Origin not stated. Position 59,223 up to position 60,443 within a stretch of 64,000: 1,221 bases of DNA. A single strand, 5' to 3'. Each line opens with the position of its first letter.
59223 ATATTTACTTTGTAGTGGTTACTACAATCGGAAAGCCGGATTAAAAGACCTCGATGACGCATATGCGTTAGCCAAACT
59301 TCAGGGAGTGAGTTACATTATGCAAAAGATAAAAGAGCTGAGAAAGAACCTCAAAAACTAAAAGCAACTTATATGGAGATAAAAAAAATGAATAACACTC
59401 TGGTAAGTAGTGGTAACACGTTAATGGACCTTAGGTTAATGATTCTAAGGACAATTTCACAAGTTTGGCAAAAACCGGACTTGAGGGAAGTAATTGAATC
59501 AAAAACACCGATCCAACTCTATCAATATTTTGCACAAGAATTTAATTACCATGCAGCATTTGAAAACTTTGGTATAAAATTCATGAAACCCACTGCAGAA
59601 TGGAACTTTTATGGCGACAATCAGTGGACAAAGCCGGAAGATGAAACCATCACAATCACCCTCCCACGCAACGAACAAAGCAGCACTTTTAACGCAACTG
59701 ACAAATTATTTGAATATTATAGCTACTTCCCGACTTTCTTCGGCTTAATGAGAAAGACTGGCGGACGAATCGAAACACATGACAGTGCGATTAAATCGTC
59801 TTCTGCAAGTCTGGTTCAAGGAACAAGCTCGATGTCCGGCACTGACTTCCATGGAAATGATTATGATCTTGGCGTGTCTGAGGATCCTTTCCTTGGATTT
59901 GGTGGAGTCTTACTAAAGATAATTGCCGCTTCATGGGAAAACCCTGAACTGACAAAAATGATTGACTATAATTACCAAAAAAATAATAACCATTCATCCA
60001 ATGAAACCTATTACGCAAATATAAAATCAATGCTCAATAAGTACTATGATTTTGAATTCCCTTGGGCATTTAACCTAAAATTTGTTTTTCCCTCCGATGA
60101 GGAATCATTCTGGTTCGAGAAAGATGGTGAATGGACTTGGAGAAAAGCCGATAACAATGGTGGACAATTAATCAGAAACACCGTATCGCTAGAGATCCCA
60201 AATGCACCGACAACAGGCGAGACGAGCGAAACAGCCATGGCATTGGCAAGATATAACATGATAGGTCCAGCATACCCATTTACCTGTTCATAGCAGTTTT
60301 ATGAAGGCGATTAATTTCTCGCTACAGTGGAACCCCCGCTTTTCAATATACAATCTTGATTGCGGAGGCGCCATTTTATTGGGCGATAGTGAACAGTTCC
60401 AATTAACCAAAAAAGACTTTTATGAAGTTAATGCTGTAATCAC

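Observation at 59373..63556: Azoline-type modification cassette with a reductase instead of a dehydrogenase: tandem-NHLP 300-aa substrate ending ...FTCS + fused YcaO cyclodehydratase + thiazolinyl-imide-reductase-like enzyme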

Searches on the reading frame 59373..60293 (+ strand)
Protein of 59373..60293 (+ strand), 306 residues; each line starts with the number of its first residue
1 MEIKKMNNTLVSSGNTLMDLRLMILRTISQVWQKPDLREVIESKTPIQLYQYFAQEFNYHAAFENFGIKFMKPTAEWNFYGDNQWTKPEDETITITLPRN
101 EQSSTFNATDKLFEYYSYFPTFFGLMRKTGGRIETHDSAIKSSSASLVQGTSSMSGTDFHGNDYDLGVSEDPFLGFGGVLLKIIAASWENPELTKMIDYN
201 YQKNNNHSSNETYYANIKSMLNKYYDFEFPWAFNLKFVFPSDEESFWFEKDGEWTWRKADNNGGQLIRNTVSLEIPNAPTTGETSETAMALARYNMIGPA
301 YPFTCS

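Call 3: search_protein_families(library=ncbifam, proteins=[window:59373-60293:+], max_evalue=0.01)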
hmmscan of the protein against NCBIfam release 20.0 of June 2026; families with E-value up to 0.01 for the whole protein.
window:59373-60293:+ (306 aa): 1 family
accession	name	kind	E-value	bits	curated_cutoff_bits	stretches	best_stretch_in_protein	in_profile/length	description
TIGR03795.1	RNP_Burkhold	subfamily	5e-24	84.8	41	2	171-302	8-114/114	BMA_0021/BMA_0022 family TOMM bacteriocin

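Call 4: search_protein_families(library=pfam, proteins=[window:59373-60293:+], max_evalue=0.01)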
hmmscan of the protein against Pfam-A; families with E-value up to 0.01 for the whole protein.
window:59373-60293:+ (306 aa): 0 families

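Call 11: find_homologous_proteins(query=window:59373-60290:+, max_evalue=0.001)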
Query window:59373-60290:+ (306 aa): 38 proteins with E <= 0.001 among 371 candidates.
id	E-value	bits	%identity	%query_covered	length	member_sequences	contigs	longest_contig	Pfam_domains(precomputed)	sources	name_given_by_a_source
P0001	5.5e-204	694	100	98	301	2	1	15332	PF27793.1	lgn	-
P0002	1.8e-148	512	72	100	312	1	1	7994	PF27793.1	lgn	-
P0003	2.7e-117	410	61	94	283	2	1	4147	PF27793.1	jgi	-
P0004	2.4e-88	314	49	97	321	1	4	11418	PF27793.1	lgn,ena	-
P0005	3.4e-88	314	50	98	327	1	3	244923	PF27793.1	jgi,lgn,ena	-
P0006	1.5e-74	269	46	96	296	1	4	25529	PF27793.1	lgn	-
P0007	1.3e-69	253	43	98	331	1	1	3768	PF27793.1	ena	-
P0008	1.3e-69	253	42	98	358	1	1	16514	PF27793.1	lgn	-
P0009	4.3e-68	248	41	97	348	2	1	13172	PF27793.1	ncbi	-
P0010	1.2e-67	246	42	97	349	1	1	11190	PF27793.1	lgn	-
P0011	1.1e-66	243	43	97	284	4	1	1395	PF27793.1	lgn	-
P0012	5.0e-64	235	40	97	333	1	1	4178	PF27793.1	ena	-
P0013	9.7e-64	234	41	94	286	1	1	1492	PF27793.1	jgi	-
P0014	9.8e-64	234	39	97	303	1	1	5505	PF27793.1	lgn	-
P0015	2.3e-61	226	40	97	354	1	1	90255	PF27793.1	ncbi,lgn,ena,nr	ncbi:MAG TPA: hypothetical protein VL995_22080 [Cellvibrio sp.]|nr:hypothetical protein [Cellvibrio 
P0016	1.3e-60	223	42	98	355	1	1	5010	PF27793.1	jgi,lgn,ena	-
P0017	2.3e-60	223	39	97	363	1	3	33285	PF27793.1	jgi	jgi:hypothetical protein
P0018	8.2e-59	217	39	97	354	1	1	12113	PF27793.1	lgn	-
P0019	2.7e-56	209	39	98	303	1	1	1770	PF27793.1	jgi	jgi:ribosomally synthesized peptide (two-chain TOMM family)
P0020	4.1e-55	205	35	98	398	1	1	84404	PF27793.1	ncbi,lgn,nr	ncbi:hypothetical protein TDB9533_04674 [Thalassocella blandensis]|nr:hypothetical protein TDB9533_0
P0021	3.0e-51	193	38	97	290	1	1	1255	PF27793.1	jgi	-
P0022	3.5e-49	186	33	94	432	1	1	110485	PF27793.1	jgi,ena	-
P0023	2.9e-48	183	36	96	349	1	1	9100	PF27793.1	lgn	-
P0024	1.1e-47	181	35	88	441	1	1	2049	PF27793.1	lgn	-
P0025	1.7e-47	180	35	98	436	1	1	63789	PF27793.1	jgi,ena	-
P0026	1.7e-45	174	34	96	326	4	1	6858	PF27793.1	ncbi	-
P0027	3.7e-45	173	32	92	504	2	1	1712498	PF27793.1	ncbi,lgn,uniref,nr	ncbi:hypothetical protein [Pseudoalteromonas umbrosa]|uniref:hypothetical protein n=1 Tax=Pseudoalte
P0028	7.3e-45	172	32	91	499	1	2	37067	PF27793.1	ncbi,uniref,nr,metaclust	ncbi:hypothetical protein [Pseudoalteromonas luteoviolacea]|uniref:Uncharacterized protein n=1 Tax=P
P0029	2.3e-43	167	34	88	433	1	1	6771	PF27793.1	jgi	-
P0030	3.4e-43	166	30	99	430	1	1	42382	PF27793.1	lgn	-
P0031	1.3e-40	158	44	63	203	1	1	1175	PF27793.1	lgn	-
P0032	1.0e-36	145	28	64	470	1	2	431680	PF27793.1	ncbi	ncbi:MAG: hypothetical protein Roseis2KO_02260 [Roseivirga sp.]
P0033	1.2e-36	145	31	82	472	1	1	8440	PF27793.1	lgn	-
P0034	3.2e-36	143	47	48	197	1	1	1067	PF27793.1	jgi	jgi:hypothetical protein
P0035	1.3e-35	141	26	88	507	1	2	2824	PF27793.1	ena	-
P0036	2.1e-35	141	26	53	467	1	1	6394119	PF27793.1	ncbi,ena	-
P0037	3.0e-33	134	30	88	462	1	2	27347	PF27793.1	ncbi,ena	-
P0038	1.0e-32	132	27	92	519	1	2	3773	PF27793.1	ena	-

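Call 14: find_encoding_contigs(protein=P0001, flank=10000, max_places=4)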
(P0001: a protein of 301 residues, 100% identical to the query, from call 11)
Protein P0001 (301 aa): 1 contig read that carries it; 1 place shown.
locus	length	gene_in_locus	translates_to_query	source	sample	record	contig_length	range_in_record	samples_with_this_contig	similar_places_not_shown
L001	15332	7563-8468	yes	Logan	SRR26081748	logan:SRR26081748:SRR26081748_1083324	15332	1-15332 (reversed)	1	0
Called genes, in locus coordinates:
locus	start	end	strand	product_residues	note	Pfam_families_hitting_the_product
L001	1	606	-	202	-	?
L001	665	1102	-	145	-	-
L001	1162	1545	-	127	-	-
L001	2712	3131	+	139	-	-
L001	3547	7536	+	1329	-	PF00069:Pkinase, PF07714:PK_Tyr_Ser-Thr, PF13191:AAA_16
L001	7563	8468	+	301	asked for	PF27793:RNP_Burkhold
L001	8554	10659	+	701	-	PF02624:YcaO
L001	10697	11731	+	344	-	PF01408:GFO_IDH_MocA, PF21390:Irp3-like_C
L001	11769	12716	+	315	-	PF16697:Yop-YscD_cpl (faint), PF00498:FHA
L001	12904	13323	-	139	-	-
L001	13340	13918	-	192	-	PF07484:Collar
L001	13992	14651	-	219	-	PF27136:RhiA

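Call 15: find_encoding_contigs(protein=P0005, flank=10000, max_places=3)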
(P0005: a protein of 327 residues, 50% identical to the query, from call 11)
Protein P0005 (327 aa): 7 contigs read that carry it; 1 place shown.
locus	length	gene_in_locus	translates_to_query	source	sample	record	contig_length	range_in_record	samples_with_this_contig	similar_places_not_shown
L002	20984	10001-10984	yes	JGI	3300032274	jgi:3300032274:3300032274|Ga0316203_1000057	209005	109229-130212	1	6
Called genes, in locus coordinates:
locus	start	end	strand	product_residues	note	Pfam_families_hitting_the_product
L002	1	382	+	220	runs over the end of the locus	PF01135:PCMT, PF00398:RrnaAD, PF13489:Methyltransf_23, PF13847:Methyltransf_31, PF08241:Methyltransf_11 (weak), PF08242:Methyltransf_12, PF13649:Methyltransf_25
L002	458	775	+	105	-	PF00581:Rhodanese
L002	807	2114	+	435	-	PF02321:OEP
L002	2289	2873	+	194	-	PF00857:Isochorismatase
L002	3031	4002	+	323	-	PF03279:Lip_A_acyltrans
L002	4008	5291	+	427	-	PF04413:Glycos_transf_N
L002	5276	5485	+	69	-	-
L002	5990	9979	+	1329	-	PF00069:Pkinase, PF07714:PK_Tyr_Ser-Thr, PF00211:Guanylate_cyc (weak), PF13191:AAA_16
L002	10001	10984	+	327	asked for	PF27793:RNP_Burkhold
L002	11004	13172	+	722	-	PF02624:YcaO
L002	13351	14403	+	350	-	PF01408:GFO_IDH_MocA, PF21390:Irp3-like_C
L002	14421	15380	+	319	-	PF16697:Yop-YscD_cpl (weak), PF00498:FHA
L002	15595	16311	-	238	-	PF06293:Kdo, PF01163:RIO1, PF00069:Pkinase (weak), PF19974:TCAD9 (weak)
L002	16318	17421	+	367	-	PF01075:Glyco_transf_9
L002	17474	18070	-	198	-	PF13580:SIS_2, PF01380:SIS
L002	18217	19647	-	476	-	PF00294:PfkB, PF08543:Phos_pyr_kin (faint), PF01467:CTP_transf_like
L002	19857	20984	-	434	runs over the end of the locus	PF04932:Wzy_C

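Call 16: search_protein_families(library=padloc, proteins=[window:59373-60293:+, L001:11769-12716:+], max_evalue=0.01)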
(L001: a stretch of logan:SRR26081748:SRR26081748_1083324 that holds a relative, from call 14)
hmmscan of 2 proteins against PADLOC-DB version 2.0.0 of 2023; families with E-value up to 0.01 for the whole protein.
window:59373-60293:+ (306 aa): 0 families

L001:11769-12716:+ (315 aa): 0 families

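Call 17: search_protein_families(library=pfam, proteins=[L001:11769-12716:+, L001:12904-13323:-, L001:13340-13918:-, L001:13992-14651:-, L001:2712-3131:+, L001:1162-1545:-, L001:665-1102:-], max_evalue=0.01)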
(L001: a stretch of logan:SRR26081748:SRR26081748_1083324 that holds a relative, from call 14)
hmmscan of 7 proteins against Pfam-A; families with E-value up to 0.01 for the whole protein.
L001:11769-12716:+ (315 aa): 2 families
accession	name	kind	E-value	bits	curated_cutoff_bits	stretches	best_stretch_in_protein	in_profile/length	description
PF00498.31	FHA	-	5.4e-14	52.8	20.7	1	20-85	2-67/67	FHA domain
PF16697.10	Yop-YscD_cpl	-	4.4e-05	24.1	33.2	1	19-87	19-86/94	Inner membrane component of T3SS, cytoplasmic domain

L001:12904-13323:- (139 aa): 0 families

L001:13340-13918:- (192 aa): 1 family
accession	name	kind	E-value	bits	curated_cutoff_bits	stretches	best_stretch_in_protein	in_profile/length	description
PF07484.17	Collar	-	1.8e-12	47.4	24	1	55-97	13-56/57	Phage Tail Collar Domain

L001:13992-14651:- (219 aa): 1 family
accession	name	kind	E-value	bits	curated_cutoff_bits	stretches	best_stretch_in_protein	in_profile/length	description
PF06484.17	Ten_N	-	0.0014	18.8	27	1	110-151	309-351/367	Teneurin Intracellular Region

L001:2712-3131:+ (139 aa): 0 families

L001:1162-1545:- (127 aa): 0 families

L001:665-1102:- (145 aa): 0 families

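Call 19: find_related_loci(query=A1, collection=genome_contigs, flank=10000)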
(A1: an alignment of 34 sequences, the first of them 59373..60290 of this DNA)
Query A1 (306 aa) in genome_contigs; peptide patterns used: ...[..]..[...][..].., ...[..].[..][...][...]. (x = any residue, [..] = any of these).
60 stretches matched a pattern; 11 encode a relative of the query (tblastn E <= 1e-3); 9 distinct loci.
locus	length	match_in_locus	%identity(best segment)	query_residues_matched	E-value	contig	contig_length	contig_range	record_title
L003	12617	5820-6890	39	2-306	5e-74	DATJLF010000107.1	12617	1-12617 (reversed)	MAG TPA_asm: Cellvibrio sp. isolate SMAG_U15612 k141_197341, whole genome shotgun sequence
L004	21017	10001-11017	41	11-306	7e-75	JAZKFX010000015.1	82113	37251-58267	MAG: Pseudomonadota bacterium isolate DC_RB_04_SPN110320-bin021_1_1 DCRB04SPN_B021_1_1_000000000015, whole genome shotgu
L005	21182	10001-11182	35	8-306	7e-63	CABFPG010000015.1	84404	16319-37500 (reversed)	Teredinibacter sp. ISS155 genome assembly, contig: 0015, whole genome shotgun sequence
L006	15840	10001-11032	32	28-306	4e-52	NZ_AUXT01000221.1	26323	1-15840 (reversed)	Pseudoalteromonas luteoviolacea NCIMB 1942 contig_94, whole genome shotgun sequence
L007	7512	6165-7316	31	15-306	2e-51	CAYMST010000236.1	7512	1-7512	MAG TPA_asm: uncultured Roseivirgaceae bacterium isolate SRP135972_co1_253 genome assembly, contig: NODE_14466_length_75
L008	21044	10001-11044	32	24-306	6e-51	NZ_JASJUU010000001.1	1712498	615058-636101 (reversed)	Pseudoalteromonas umbrosa strain B95 NODE_1_length_1712498_cov_21.016026, whole genome shotgun sequence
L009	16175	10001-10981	30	39-306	7e-40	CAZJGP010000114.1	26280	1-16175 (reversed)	MAG TPA_asm: uncultured Flavobacteriaceae bacterium isolate binchicken_co382_46 genome assembly, contig: k141_1085328, w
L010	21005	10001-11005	30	37-306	1e-39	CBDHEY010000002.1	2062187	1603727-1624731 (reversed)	MAG: Cellvibrionaceae bacterium isolate 02197a71-9d1a-422e-8dd5-986a61e727ea genome assembly, contig: contig_2, whole ge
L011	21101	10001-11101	26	37-306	5e-22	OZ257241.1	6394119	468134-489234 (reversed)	MAG: Roseivirga sp. isolate 41ee1c54-7d41-4592-86ce-9a47ec6e0262 genome assembly, chromosome: 1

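Call 23: search_protein_families(library=ncbifam, proteins=[L001:11769-12716:+, L001:12904-13323:-, L001:13340-13918:-, L001:13992-14651:-, L001:2712-3131:+], max_evalue=0.01)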
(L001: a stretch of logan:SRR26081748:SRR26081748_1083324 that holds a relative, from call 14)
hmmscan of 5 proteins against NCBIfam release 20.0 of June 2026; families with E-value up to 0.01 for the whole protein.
L001:11769-12716:+ (315 aa): 4 families
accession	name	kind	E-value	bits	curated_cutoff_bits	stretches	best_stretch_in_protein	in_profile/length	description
NF049868.1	FhaB_Rv0019c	equivalog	3.7e-08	33.6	125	1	9-72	77-141/158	FHA domain-containing protein FhaB/FipA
NF041660.2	oxygluDhInhib_OdhI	equivalog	8.4e-06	25.7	200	1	19-87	58-123/130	oxoglutarate dehydrogenase inhibitor Odhl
TIGR03354.1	VI_FHA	hypoth_equivalog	2.2e-05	24.5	120.25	1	19-88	26-98/420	type VI secretion system-associated FHA domain protein TagH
NF033760.1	gliding_GltG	equivalog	0.0022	16.6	650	1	31-85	37-90/650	adventurous gliding motility protein GltG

L001:12904-13323:- (139 aa): 1 family
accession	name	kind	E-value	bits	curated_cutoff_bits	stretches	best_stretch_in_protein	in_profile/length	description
NF040598.1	Ala_zip_lipo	subfamily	0.0036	17.8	43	1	5-47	2-44/90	Lpp/OprI family alanine-zipper lipoprotein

L001:13340-13918:- (192 aa): 0 families

L001:13992-14651:- (219 aa): 0 families

L001:2712-3131:+ (139 aa): 0 families

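Call 30: predict_structure(alignment_id=A1)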
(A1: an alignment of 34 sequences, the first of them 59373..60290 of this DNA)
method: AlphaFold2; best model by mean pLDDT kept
length: 306 residues; sequences in the alignment: 34
mean_pLDDT: 79.6   pTM: 0.78
mean pLDDT of the five models: 79.6, 78.4, 78.0, 77.5, 77.2
residues with pLDDT >= 90: 158; 70-90: 69; 50-70: 28; < 50: 51
segments of 3 or more residues with pLDDT < 50: 1-9, 130-170
pLDDT, mean of each block of 10 residues (from residue 1): 40 71 91 95 96 92 92 83 80 95 93 91 76 40 37 33 41 77 96 97 93 96 92 94 93 93 92 90 73 73 56
secondary structure, 60 per line:
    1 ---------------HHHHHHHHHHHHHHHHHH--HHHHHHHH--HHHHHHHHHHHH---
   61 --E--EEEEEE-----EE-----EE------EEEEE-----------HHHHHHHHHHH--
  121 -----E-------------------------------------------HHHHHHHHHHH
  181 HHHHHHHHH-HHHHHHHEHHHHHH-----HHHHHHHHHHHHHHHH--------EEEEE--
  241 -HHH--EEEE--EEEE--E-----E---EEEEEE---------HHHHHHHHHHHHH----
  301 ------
elements in order: H16-33 H36-43 H46-57 E66-71 E92-96 H108-118 H170-189 H191-197 H199-204 H210-225 E234-238 E247-250 E253-256 E269-274 H284-296

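Call 34: fold_search(model_id=the predicted structure, library=pdb)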
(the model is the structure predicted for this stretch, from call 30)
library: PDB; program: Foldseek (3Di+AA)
matches with E <= 10: 17; with E <= 0.001: 0
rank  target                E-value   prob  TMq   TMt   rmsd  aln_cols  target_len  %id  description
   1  8v2e_F                2.7e+00  0.01  0.08  0.12  10.5        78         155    9  Crystal structure of B055 scaffold boost immunogen in complex with a mature 10E8 Fab (released 2024-06-12)
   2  5a2q_I                4.0e+00  0.01  0.07  0.09  14.7        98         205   12  Structure of the HCV IRES bound to the human ribosome (released 2015-07-15)
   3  5x9u_A                5.8e+00  0.01  0.08  0.06  16.9       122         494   12  Crystal structure of group III chaperonin in the open state (released 2017-10-25)
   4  5ue3_A                6.1e+00  0.01  0.10  0.12  12.8       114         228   12  proMMP-9desFnII (released 2017-09-13)
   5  6z6m_CB               6.5e+00  0.02  0.11  0.05  12.4       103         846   14  Cryo-EM structure of human 80S ribosomes bound to EBP1, eEF2 and SERBP1 (released 2020-07-29)
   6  4ob3_A                7.0e+00  0.02  0.08  0.10   9.3        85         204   14  Crystal Structure of Nitrile Hydratase from Pseudonocardia thermophila : A Reference Structure to Boronic Acid Inhibit (released 2014-11-26)
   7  6ean                  7.9e+00  0.01  0.05  0.04   6.5        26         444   15  CRYSTAL STRUCTURE OF HUMAN RESPIRATORY SYNCYTIAL VIRUS FUSION GLYCOPROTEIN INHIBITOR ESCAPE VARIANT F488I STABILIZED IN  (released 2019-08-07)
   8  2qvp_B                7.9e+00  0.01  0.07  0.07  11.9        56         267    7  CRYSTAL STRUCTURE OF A PUTATIVE METALLOPEPTIDASE (SAMA_0725) FROM SHEWANELLA AMAZONENSIS SB2B AT 2.00 A RESOLUTION (released 2007-08-28)
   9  2qvp_C                7.9e+00  0.01  0.08  0.09  11.5        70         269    7  CRYSTAL STRUCTURE OF A PUTATIVE METALLOPEPTIDASE (SAMA_0725) FROM SHEWANELLA AMAZONENSIS SB2B AT 2.00 A RESOLUTION (released 2007-08-28)
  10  9f4a_AM               7.9e+00  0.00  0.07  0.04  13.7       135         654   10  Interface between baseplate cup and extended tail tube/sheath of Klebsiella phage KP1 variant vB_Kpn_Lilla1 (released 2025-05-14)
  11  6krd_D                8.4e+00  0.01  0.05  0.04  15.5        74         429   14  TRiC at 0.05 mM ADP-AlFx, Conformation 4, 0.05-C4 (released 2019-09-18)
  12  8oz0_5                8.9e+00  0.03  0.10  0.07   6.8        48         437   17  Structure of a human 48S translation initiation complex with eIF4F and eIF4A (released 2024-02-07)
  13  7q5n_B                8.9e+00  0.01  0.05  0.08  16.1        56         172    9  Crystal structure of Chaetomium thermophilum Ahp1-Urm1 complex (released 2022-08-24)
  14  4jp5_D                8.9e+00  0.01  0.04  0.06  12.9        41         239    5  X-ray structure of uridine phosphorylase from Yersinia pseudotuberculosis in unliganded state at 2.27 A resolution (released 2014-04-09)
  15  7q68                  9.5e+00  0.00  0.07  0.09  15.0        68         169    7  Crystal structure of Chaetomium thermophilum wild-type Ahp1 (released 2022-08-31)
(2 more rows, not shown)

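Call 41: search_protein_representatives(alignment_id=A1)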
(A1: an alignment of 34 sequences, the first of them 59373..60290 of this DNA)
Query: 34 sequences, 342 profile positions. Proteins with E-value up to 0.001 (for the whole library): 278; up to 1e-10: 167; up to 1e-30: 38. The best 150 are listed.
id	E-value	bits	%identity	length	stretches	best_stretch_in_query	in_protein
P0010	4.4e-123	427.5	-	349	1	8-342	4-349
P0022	2.6e-113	395.4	-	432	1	8-342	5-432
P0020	1.1e-112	393.4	-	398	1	7-342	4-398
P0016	2.4e-112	392.2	-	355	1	6-342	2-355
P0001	5.5e-112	391.0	-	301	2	72-342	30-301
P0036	2.4e-110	385.6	-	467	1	1-342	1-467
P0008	2.1e-108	379.2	-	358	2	69-342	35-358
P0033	9.1e-107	373.9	-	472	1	4-342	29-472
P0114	1.6e-105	369.8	-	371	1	6-342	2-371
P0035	1.6e-105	369.8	-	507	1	9-342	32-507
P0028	4.5e-105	368.3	-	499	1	7-342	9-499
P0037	7.7e-105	367.5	-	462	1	1-342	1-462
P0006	2.5e-103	362.6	-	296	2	70-342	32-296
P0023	1.5e-102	360.0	-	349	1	10-342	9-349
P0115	8.8e-101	354.2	-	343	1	10-342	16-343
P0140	3.2e-26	109.0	-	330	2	114-342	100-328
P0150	4.1e-22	95.5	-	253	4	257-341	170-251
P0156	7.0e-21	91.5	-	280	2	89-342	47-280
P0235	1.0e-12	64.6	-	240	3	195-341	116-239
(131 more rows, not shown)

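Call 50: find_related_loci(query=A3, collection=metagenome_contigs, flank=10000)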
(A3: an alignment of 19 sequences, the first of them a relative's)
Query A3 (266 aa) in metagenome_contigs; peptide patterns used: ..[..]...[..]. (x = any residue, [..] = any of these).
30 stretches matched a pattern; 12 encode a relative of the query (tblastn E <= 1e-3); 12 distinct loci.
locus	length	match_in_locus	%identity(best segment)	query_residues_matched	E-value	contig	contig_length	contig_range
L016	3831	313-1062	44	5-265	1e-60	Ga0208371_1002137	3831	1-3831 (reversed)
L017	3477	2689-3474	44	5-265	5e-53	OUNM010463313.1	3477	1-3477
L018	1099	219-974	43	5-265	6e-54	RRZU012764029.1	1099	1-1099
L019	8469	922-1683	42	5-265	1e-49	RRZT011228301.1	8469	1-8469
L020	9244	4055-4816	42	5-265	2e-49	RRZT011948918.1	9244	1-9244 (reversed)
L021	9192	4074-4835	42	5-265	3e-49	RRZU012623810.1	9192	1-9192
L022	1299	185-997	37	5-265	4e-51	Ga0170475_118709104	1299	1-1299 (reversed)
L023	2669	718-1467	39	5-265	6e-49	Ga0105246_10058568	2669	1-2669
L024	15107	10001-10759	41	5-265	2e-47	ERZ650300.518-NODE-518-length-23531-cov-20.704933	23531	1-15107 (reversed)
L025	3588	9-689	44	42-265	3e-47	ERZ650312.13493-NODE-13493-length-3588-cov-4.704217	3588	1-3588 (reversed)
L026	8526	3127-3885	41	5-265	2e-47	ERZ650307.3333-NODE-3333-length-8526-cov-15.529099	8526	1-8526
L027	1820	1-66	82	244-265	8e-7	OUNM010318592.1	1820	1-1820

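Call 60: find_homologous_proteins(query=A4, max_evalue=0.00001)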
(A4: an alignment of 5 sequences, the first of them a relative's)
Query A4 (5 sequences) (280 aa, profile of the alignment): 8 proteins with E <= 0.00001 among 3848 candidates.
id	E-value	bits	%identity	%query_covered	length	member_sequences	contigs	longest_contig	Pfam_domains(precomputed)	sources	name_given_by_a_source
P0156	5.3e-95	336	100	100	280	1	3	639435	PF27793.1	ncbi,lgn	-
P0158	2.8e-94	334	25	100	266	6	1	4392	PF27793.1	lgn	-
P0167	2.3e-57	213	45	100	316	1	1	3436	PF27793.1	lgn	-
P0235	5.7e-56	208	30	100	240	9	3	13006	PF27793.1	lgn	-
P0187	1.2e-54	204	47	100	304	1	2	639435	PF27793.1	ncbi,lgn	-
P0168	2.5e-50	189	36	99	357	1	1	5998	PF27793.1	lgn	-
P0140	1.3e-36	144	28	100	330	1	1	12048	PF27793.1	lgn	-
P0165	9.4e-33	132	31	100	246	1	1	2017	PF02979.22,PF27793.1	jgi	jgi:ribosomally synthesized peptide (two-chain TOMM family)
